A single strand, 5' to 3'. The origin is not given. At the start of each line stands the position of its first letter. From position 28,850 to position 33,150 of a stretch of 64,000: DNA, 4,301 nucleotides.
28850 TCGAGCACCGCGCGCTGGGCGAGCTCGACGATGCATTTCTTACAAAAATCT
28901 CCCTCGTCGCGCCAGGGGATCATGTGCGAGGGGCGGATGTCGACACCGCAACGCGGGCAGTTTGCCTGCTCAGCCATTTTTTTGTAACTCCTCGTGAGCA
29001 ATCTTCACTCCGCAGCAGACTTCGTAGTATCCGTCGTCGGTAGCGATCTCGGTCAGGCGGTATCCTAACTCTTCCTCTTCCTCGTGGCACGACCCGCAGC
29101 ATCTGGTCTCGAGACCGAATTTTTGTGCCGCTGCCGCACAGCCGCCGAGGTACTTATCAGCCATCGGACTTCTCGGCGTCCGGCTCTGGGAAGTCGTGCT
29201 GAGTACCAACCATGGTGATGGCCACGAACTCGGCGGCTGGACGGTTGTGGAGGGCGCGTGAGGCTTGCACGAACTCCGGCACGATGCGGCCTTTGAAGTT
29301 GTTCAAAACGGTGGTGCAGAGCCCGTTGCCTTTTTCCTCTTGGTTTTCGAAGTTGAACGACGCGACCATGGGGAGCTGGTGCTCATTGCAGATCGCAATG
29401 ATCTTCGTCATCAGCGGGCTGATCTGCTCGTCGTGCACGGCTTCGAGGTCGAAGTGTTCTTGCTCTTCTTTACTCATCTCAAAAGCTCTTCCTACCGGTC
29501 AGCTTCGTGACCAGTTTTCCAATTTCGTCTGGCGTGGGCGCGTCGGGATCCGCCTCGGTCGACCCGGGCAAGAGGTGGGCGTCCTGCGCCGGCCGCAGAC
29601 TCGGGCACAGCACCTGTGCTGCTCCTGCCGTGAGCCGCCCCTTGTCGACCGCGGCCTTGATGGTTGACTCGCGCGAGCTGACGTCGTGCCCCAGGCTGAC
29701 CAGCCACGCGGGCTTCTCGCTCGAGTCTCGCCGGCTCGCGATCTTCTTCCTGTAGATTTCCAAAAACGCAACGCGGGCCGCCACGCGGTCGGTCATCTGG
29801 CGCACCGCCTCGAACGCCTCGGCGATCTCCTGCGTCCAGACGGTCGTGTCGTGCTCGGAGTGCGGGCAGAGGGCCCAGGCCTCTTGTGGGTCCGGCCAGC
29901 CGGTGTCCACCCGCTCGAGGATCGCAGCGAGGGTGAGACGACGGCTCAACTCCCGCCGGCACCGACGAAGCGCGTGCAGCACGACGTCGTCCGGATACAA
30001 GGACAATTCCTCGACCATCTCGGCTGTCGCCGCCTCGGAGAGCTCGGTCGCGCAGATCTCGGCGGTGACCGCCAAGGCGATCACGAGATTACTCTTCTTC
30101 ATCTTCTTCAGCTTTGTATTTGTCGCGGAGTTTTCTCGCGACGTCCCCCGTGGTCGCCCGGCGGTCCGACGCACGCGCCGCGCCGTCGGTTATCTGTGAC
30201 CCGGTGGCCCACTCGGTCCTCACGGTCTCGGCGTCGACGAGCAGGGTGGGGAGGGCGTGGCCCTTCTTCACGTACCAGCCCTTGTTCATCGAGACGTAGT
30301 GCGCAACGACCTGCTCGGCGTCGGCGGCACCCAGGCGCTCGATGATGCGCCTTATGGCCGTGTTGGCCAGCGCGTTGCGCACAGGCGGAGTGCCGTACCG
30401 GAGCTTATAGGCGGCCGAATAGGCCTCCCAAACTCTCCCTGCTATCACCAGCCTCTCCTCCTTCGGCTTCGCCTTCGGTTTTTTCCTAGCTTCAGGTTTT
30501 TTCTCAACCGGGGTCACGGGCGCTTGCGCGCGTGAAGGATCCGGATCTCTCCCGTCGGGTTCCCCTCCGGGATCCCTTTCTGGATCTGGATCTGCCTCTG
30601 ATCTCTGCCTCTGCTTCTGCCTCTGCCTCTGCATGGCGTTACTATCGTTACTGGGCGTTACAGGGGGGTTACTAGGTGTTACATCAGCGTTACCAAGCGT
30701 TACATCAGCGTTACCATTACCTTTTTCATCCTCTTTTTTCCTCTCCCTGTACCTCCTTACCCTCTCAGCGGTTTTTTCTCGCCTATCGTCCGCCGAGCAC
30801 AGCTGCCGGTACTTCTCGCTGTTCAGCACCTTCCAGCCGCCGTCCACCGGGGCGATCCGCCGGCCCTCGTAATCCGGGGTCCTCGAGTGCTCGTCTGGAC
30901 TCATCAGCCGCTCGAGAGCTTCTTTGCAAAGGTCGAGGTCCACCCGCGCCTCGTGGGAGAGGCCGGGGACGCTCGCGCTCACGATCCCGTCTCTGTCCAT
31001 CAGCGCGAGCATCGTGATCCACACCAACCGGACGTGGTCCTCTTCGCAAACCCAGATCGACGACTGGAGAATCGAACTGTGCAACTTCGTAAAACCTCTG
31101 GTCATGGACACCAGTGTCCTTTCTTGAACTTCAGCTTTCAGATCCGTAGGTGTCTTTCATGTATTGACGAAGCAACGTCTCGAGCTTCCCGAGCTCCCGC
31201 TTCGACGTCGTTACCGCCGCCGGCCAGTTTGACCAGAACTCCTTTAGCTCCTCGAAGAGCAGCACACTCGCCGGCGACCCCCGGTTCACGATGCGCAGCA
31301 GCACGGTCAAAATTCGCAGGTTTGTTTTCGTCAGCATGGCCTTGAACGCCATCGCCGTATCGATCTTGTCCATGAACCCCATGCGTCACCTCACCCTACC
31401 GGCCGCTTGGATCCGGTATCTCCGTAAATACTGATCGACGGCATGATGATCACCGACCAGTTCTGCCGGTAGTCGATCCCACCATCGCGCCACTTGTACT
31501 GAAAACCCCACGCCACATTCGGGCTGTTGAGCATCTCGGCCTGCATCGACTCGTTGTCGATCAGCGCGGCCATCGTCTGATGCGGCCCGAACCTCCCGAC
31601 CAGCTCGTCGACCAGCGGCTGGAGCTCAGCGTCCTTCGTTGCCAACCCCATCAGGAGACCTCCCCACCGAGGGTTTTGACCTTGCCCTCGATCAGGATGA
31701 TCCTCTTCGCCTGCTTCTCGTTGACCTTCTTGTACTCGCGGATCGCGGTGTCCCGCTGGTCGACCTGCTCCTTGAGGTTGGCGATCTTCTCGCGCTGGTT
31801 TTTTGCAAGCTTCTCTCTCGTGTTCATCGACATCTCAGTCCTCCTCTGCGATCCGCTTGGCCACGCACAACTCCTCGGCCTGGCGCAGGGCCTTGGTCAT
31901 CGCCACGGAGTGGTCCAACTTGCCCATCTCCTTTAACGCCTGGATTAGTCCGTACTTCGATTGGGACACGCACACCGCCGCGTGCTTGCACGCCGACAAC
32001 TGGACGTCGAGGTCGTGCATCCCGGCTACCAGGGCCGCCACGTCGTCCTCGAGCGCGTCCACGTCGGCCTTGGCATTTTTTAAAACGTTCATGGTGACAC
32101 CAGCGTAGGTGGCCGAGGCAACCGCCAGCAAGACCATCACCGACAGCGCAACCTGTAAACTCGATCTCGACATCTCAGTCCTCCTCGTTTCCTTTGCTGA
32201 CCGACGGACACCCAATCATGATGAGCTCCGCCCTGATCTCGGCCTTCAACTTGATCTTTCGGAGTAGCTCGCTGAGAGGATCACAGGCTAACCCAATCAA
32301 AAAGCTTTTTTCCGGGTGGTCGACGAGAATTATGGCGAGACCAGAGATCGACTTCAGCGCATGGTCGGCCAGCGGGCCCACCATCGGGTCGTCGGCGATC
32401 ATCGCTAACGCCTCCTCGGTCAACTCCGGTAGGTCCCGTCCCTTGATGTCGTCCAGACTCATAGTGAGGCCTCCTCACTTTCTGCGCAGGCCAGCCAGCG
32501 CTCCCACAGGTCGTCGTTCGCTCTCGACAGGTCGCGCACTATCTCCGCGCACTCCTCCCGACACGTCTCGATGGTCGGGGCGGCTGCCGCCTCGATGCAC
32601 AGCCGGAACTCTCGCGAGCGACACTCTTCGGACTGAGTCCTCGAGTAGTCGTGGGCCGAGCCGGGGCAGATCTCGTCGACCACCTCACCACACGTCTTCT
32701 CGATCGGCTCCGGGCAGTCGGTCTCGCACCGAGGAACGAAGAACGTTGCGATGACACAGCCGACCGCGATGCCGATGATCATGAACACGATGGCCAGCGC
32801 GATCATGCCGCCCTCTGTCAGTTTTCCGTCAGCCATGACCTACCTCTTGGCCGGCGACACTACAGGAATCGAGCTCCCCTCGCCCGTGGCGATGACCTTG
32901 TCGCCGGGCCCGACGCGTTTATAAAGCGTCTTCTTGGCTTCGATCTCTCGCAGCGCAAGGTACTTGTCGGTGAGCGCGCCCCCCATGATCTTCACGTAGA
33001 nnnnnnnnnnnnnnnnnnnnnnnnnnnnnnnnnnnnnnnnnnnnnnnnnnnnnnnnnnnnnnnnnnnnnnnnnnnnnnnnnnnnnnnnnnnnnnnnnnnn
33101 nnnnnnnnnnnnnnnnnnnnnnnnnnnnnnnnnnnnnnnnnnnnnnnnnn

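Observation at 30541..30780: Helically phased GTTAC iterons plus simple-sequence repeats inside the replication-initiator-like gene: candidate origin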

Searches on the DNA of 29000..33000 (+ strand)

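Call 8: search_dna_similar(query=window:29000-33000:+, collection=phages, mode=distant)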
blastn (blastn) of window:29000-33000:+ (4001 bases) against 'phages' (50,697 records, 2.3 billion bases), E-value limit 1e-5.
Records with a match: 6; places in all: 6; records where one place covers at least 80% of the query: 0.
Best place of each record, by identity: 90-95% 4; 60-80% 2.
By first word of the organism name: Burkholderia 4; Ralstonia 2.
By host as written in the record: Burkholderia sp. 2; Ralstonia solanacearum 1; Ralstonia solanacearum CQPS-1 1; Burkholderia thailandensis E131 1; Burkholderia thailandensis E058 1.
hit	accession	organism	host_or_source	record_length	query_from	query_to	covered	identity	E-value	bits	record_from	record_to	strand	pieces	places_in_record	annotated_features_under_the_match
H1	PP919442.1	Ralstonia phage NK-7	Ralstonia solanacearum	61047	1163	1433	7%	67.2%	3e-9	73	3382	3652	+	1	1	hypothetical protein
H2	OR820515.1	Ralstonia phage AhaGv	Ralstonia solanacearum CQPS-1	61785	1202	1433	6%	67.5%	9e-9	71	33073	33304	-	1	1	hypothetical protein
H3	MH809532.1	Burkholderia phage phiE131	Burkholderia thailandensis E131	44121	815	857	1%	90.7%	5e-6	61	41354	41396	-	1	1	hypothetical protein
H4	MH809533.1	Burkholderia phage phiE058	Burkholderia thailandensis E058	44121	815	857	1%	90.7%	5e-6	61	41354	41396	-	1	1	hypothetical protein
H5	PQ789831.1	Burkholderia phage vB_E436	Burkholderia sp.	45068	815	857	1%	90.7%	5e-6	61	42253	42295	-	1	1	hypothetical protein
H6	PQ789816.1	Burkholderia phage vB_E159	Burkholderia sp.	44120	815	857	1%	90.7%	5e-6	61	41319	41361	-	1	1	hypothetical protein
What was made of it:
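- Tried and rejected: blastn of 29000-33000 against phages (call 8): only short hits to the C-domain region in two Ralstonia phages.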

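Call 57: search_rna_families(source=window, start=29000, end=32500, threshold=gathering)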
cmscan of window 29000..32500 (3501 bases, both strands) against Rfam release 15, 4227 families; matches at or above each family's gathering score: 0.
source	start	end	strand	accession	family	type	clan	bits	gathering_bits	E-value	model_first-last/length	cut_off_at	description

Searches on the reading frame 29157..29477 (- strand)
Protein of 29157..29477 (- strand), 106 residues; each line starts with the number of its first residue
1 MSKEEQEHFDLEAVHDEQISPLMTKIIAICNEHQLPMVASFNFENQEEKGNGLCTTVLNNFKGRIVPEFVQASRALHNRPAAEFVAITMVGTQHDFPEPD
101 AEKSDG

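Call 17: search_protein_families(library=phrogs, proteins=[window:29157-29477:-], max_evalue=0.01)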
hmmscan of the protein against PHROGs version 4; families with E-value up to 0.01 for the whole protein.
window:29157-29477:- (106 aa): 1 family
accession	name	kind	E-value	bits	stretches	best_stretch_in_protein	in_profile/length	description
phrog_20111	-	unknown function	3.7e-23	82.8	1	7-93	3-94/105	-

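Call 38: search_protein_families(library=pfam, proteins=[window:29157-29477:-], max_evalue=0.001)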
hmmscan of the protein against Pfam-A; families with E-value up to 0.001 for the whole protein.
window:29157-29477:- (106 aa): 0 families

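Call 46: search_protein_families(library=ncbifam, proteins=[window:29157-29477:-], max_evalue=0.01)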
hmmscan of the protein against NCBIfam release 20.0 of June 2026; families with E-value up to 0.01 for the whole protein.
window:29157-29477:- (106 aa): 0 families

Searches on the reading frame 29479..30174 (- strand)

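Call 17: search_protein_families(library=phrogs, proteins=[window:29479-30174:-], max_evalue=0.01)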
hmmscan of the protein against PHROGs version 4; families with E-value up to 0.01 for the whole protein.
window:29479-30174:- (231 aa): 2 families
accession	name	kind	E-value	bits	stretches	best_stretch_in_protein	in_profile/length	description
phrog_6028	-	unknown function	6.7e-43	148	1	22-213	2-207/265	-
phrog_1524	-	unknown function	4.8e-05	24.3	1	92-158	85-158/252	-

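Call 38: search_protein_families(library=pfam, proteins=[window:29479-30174:-], max_evalue=0.001)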
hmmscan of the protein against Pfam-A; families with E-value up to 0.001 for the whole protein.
window:29479-30174:- (231 aa): 0 families

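Call 46: search_protein_families(library=ncbifam, proteins=[window:29479-30174:-], max_evalue=0.01)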
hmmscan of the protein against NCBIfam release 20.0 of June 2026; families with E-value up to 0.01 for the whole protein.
window:29479-30174:- (231 aa): 0 families
